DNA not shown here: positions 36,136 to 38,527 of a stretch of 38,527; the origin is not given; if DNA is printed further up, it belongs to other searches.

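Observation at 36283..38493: Orphan 736-aa protein carrying a C-terminal HicA-type toxin domain, with no HicB partner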

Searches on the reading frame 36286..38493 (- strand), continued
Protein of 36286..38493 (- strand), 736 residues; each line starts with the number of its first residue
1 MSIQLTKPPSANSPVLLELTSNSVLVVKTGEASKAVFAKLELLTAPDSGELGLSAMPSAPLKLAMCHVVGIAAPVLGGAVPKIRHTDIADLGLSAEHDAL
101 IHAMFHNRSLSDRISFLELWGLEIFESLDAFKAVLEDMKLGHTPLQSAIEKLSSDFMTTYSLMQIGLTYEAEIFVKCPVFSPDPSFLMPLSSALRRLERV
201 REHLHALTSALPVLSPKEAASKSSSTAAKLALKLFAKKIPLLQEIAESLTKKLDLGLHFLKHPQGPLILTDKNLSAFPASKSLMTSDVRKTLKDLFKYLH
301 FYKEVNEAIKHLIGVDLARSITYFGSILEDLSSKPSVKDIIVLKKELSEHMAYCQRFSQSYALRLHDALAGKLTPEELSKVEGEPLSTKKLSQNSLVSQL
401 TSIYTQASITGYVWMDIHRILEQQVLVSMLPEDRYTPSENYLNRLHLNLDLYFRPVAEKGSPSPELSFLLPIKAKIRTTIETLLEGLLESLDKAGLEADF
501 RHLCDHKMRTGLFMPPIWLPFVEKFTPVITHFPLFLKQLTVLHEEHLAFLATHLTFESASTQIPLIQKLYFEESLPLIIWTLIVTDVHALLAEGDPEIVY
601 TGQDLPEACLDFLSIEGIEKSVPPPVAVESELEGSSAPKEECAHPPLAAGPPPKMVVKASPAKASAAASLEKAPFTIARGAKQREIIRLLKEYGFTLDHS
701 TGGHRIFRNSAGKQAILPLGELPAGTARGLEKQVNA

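Call 81: fold_search(model_id=the predicted structure, library=viral)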
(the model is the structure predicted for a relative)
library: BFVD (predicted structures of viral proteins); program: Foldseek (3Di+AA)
matches with E <= 10: 174; with E <= 0.001: 0
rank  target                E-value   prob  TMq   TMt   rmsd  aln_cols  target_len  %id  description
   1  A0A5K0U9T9            1.0e-01  0.08  0.07  0.06  49.4       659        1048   15  Uncharacterized protein [Yasminevirus sp. GU-2018]
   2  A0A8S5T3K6            1.6e-01  0.47  0.15  0.12  33.2       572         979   11  Tail tape measure protein [Siphoviridae sp. ctg8V11]
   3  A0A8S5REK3            1.8e-01  0.47  0.16  0.13  29.6       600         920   14  Tail tape measure protein [virus sp. ctqEG8]
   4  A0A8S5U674            2.0e-01  1.00  0.07  0.48   1.7        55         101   31  Putative RNA binding protein [Siphoviridae sp. ctwHj1]
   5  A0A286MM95            2.0e-01  0.20  0.10  0.13  30.5       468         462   13  Membrane protein Mo6 [Beluga whale alphaherpesvirus 1]
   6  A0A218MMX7            2.7e-01  0.07  0.09  0.07  24.5       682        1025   13  Uncharacterized protein [uncultured virus]
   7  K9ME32                2.9e-01  0.07  0.07  0.07  37.4       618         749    9  (no name in the UniProt tables at hand)
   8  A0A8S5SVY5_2          3.4e-01  0.08  0.09  0.08  36.4       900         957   12  Tail tape measure protein [Siphoviridae sp. ctHOG1]
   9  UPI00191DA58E         4.5e-01  1.00  0.07  0.70   1.4        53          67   32  (no name look-up for this kind of identifier)
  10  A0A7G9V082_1          4.8e-01  0.08  0.10  0.09  35.9       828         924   12  Tape measure protein [Mycobacterium phage Rope]
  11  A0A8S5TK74            5.2e-01  0.11  0.12  0.12  32.7       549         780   11  ATPase [Siphoviridae sp. ctwQT14]
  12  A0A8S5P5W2            5.4e-01  0.05  0.09  0.09  37.0       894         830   12  Minor tail protein [Siphoviridae sp. ctgEn20]
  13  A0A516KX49            6.3e-01  0.08  0.10  0.10  37.6       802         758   10  (no name in the UniProt tables at hand)
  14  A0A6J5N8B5            7.1e-01  1.00  0.07  0.61   2.0        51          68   27  Uncharacterized protein [uncultured Caudovirales phage]
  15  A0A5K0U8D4            7.7e-01  0.06  0.10  0.09  35.1       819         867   10  Uncharacterized protein [Yasminevirus sp. GU-2018]
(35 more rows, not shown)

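Call 82: find_encoding_contigs(protein=P0022, flank=5000, max_places=2)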
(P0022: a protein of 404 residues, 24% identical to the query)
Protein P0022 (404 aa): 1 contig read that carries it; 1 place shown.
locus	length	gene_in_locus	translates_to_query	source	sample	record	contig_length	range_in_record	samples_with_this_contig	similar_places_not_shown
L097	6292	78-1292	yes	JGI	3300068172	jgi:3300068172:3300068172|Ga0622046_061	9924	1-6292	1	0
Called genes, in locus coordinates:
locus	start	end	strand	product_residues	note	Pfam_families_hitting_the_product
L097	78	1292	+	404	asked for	-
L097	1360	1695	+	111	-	PF03647:Tmemb_14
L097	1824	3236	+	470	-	-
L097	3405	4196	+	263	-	PF01209:Ubie_methyltran, PF13489:Methyltransf_23 (weak), PF13847:Methyltransf_31, PF08241:Methyltransf_11, PF08242:Methyltransf_12 (weak), PF13649:Methyltransf_25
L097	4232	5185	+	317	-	PF27704:GuanidinoAc_N-MeTrfase, PF00398:RrnaAD (faint), PF13649:Methyltransf_25 (weak)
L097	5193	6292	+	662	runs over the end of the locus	PF16177:ACAS_N, PF00501:AMP-binding, PF13193:AMP-binding_C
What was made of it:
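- Tried and rejected: The short member P0022 (404 aa) is a gene cut by a contig end, not a Class 13-like short form (call 82).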

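Call 84: find_homologous_proteins(query=L090:15337-17913:-, max_evalue=1e-50)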
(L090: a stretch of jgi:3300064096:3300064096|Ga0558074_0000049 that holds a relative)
Query L090:15337-17913:- (858 aa): 8000 proteins with E <= 1e-50 among 8000 candidates; the best 120 are listed.
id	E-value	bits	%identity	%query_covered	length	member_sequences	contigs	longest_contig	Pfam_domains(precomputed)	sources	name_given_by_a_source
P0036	0.0e+0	1913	100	100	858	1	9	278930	PF00521.27,PF03989.19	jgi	jgi:DNA gyrase subunit A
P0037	0.0e+0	1720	90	100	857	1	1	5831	PF00521.27,PF03989.19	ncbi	-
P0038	0.0e+0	1614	88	95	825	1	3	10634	PF00521.27,PF03989.19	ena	-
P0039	0.0e+0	1592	83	99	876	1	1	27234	PF00521.27,PF03989.19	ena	-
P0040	0.0e+0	1557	84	95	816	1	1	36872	PF00521.27,PF03989.19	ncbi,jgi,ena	jgi:DNA gyrase subunit A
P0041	0.0e+0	1556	85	95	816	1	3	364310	PF00521.27,PF03989.19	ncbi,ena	-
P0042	0.0e+0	1553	85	95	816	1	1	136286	PF00521.27,PF03989.19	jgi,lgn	-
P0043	0.0e+0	1551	84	95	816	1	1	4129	PF00521.27,PF03989.19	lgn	-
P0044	0.0e+0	1548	83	94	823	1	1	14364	PF00521.27,PF03989.19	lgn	-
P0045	0.0e+0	1548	84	95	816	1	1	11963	PF00521.27,PF03989.19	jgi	jgi:DNA gyrase subunit A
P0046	0.0e+0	1547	84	95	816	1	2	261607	PF00521.27,PF03989.19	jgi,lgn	jgi:DNA gyrase subunit A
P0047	0.0e+0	1546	84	95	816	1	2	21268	PF00521.27,PF03989.19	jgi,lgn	jgi:DNA gyrase subunit A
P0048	0.0e+0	1546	84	95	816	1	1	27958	PF00521.27,PF03989.19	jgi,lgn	-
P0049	0.0e+0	1545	84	95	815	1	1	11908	PF00521.27,PF03989.19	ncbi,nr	ncbi:MAG: DNA topoisomerase (ATP-hydrolyzing) subunit A [Verrucomicrobiota bacterium]|nr:DNA topoiso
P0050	0.0e+0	1543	83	95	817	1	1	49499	PF00521.27,PF03989.19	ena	-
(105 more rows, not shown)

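Call 97: search_solved_structures(query=A1, max_evalue=0.2, show_alignments=5)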
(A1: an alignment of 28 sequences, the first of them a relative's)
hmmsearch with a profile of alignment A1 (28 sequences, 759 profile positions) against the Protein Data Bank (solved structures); distinct sequences matched with E-value up to 0.2: 6.
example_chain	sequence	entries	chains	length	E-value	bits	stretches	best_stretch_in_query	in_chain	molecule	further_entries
9svk_A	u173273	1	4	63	8.7e-09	37.6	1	698-754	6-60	Toxin-antitoxin system, toxin component, HicA family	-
1whz_A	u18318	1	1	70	6.8e-07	31.3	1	700-751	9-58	Hypothetical protein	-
4c26_A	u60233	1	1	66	0.00033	22.4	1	700-753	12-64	HICA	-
6g26_E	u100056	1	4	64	0.0004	22.2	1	700-753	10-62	HicA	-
9kns_A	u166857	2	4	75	0.076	14.7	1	485-547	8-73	Protein Hook homolog 3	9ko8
5yrz_B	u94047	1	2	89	0.12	14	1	700-753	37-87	HicA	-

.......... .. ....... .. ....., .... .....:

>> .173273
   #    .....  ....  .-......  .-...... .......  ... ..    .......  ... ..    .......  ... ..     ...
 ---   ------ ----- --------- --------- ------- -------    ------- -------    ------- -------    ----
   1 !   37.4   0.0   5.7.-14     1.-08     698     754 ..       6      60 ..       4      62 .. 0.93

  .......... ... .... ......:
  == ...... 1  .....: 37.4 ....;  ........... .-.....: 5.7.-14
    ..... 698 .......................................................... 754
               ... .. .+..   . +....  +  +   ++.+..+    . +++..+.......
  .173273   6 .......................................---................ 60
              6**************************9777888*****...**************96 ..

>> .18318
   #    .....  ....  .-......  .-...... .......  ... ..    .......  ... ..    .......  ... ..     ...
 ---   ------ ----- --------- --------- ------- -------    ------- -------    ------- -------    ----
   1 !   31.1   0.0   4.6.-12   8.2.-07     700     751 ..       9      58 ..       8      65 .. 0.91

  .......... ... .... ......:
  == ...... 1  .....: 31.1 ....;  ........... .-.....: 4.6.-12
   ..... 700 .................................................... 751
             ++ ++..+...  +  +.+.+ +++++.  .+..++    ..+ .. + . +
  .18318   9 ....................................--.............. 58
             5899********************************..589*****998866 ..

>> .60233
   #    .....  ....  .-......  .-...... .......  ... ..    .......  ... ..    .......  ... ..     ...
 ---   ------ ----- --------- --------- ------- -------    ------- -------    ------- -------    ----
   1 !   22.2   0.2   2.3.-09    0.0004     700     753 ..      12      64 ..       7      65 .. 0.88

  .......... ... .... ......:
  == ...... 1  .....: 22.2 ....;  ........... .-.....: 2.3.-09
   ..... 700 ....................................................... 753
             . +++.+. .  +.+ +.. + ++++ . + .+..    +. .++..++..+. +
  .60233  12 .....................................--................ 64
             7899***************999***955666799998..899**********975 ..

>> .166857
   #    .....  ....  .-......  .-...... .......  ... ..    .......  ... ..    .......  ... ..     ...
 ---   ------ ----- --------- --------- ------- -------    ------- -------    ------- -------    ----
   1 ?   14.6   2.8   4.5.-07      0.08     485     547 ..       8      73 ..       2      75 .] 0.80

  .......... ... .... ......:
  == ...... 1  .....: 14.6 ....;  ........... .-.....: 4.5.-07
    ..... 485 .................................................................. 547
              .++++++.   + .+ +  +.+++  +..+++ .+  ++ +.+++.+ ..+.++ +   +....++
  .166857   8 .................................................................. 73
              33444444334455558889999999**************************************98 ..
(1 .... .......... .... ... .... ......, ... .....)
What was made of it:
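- On HicA_toxin domain family (Pfam PF07927 / COG1724): It aligns with residue 24 of 4C26/6G26 (call 97).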

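Call 99: find_related_loci(query=A2, collection=metagenome_contigs, flank=6000)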
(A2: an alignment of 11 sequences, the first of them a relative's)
Query A2 (758 aa) in metagenome_contigs; peptide patterns used: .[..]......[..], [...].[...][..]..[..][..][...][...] (x = any residue, [..] = any of these).
329 stretches matched a pattern, but none encodes a relative of the query by tblastn (E <= 1e-3).
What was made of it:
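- Tried and rejected: The metagenome scan with A2 found nothing (call 99).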

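Call 100: predict_structure(alignment_id=A4)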
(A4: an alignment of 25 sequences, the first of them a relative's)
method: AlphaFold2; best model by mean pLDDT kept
length: 758 residues; sequences in the alignment: 25
mean_pLDDT: 78.3   pTM: 0.75
mean pLDDT of the five models: 78.3, 76.5, 76.3, 76.3, 75.7
residues with pLDDT >= 90: 273; 70-90: 314; 50-70: 63; < 50: 108
segments of 3 or more residues with pLDDT < 50: 1-30, 52-55, 173-178, 624-688
pLDDT, mean of each block of 10 residues (from residue 1): 27 30 37 71 70 56 79 61 82 95 94 97 96 94 95 86 60 49 86 94 89 95 96 92 87 92 96 96 87 83 92 92 89 91 91 83 67 88 92 93 88 87 87 74 83 92 81 83 89 69 86 91 90 93 89 90 88 90 87 76 87 86 46 36 37 36 34 34 39 77 80 80 85 75 82 77
secondary structure, 60 per line:
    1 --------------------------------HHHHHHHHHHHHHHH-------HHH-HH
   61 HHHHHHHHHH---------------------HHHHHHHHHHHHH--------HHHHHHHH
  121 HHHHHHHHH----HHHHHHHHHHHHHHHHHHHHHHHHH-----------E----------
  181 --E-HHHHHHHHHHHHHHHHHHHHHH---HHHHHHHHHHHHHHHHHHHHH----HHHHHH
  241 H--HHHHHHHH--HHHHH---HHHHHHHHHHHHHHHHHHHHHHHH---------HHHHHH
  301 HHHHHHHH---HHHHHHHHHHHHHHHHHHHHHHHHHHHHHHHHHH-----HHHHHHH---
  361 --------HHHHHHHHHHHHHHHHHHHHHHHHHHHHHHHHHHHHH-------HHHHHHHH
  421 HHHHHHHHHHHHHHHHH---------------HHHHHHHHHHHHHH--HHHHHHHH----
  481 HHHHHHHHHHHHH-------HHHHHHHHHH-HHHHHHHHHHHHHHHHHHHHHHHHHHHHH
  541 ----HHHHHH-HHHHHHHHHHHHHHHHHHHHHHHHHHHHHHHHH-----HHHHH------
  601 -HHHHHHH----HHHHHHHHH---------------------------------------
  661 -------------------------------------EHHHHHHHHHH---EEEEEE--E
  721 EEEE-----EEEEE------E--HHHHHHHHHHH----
elements in order (helices of 4 or more, strands of 3 or more residues): H33-47 H59-70 H92-104 H113-129 H134-158 H185-206 H210-230 H235-241 H244-251 H254-258 H262-285 H295-308 H312-345 H351-357 H369-405 H413-437 H453-466 H469-476 H481-493 H501-510 H512-540 H545-550 H552-584 H590-594 H602-608 H613-621 H699-708 E712-717 E720-724 E730-734 H744-754

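Call 102: fold_search(model_id=the predicted structure, library=pdb)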
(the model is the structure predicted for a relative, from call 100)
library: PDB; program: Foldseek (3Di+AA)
matches with E <= 10: 147; with E <= 0.001: 0
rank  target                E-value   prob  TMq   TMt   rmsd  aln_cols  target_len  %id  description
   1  1whz                  1.0e-01  1.00  0.08  0.77   2.2        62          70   26  Crystal structure of a hypothetical protein from thermus thermophilus HB8 (released 2004-11-28)
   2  8ga7                  3.2e-01  0.23  0.12  0.16  25.7       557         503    9  Geometrically programmable nanomaterial construction using regularized protein building blocks (released 2024-03-13)
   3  3w3v                  4.2e-01  0.06  0.08  0.07  26.2       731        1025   11  Crystal structure of Kap121p mutant D353K/E396K/D438K (released 2013-04-10)
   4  9vre                  4.4e-01  0.08  0.10  0.08  34.0       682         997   12  Cryo-EM structure of rice multidrug resistance protein 5 (MRP5) with InsP6 in state B (released 2026-04-01)
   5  6g26_E                5.5e-01  1.00  0.07  0.76   2.2        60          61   25  The crystal structure of the Burkholderia pseudomallei HicAB complex (released 2018-10-31)
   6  3w3t                  5.8e-01  0.04  0.07  0.06  27.6       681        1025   12  Crystal structure of Kap121p (released 2013-04-10)
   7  6f3a_f                8.2e-01  0.05  0.08  0.07  31.0       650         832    9  Cryo-EM structure of a single dynein tail domain bound to dynactin and BICD2N (released 2018-01-17)
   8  8cwy_A                9.6e-01  0.08  0.09  0.13  21.9       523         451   11  Accurate computational design of genetically encoded 3D protein crystals (released 2023-11-01)
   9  6g26_F                1.2e+00  1.00  0.07  0.78   2.1        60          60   25  The crystal structure of the Burkholderia pseudomallei HicAB complex (released 2018-10-31)
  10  8xjn_R                1.3e+00  0.09  0.10  0.17  21.2       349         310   13  Cloprosetnol bound Thromboxane A2 receptor-Gq Protein Complex (released 2024-02-28)
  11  6afy_A                1.3e+00  0.06  0.11  0.11  31.7       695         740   12  Proton pyrophosphatase-E225S mutant (released 2019-04-10)
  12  6ygc_B                1.3e+00  0.05  0.09  0.09  29.5       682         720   11  Crystal structure of the NatC complex bound to Arl3 peptide and CoA (released 2020-10-28)
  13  8ftk                  1.3e+00  0.04  0.10  0.06  28.4       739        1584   10  Chaetomium thermophilum SETX (Full-length) (released 2023-10-25)
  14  6afs_B                1.9e+00  0.05  0.10  0.10  31.1       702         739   11  Proton pyrophosphatase - two phosphates-bound (released 2019-04-10)
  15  6jb3                  1.9e+00  0.04  0.09  0.10  31.4       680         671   11  Structure of SUR1 subunit bound with repaglinide (released 2019-05-22)
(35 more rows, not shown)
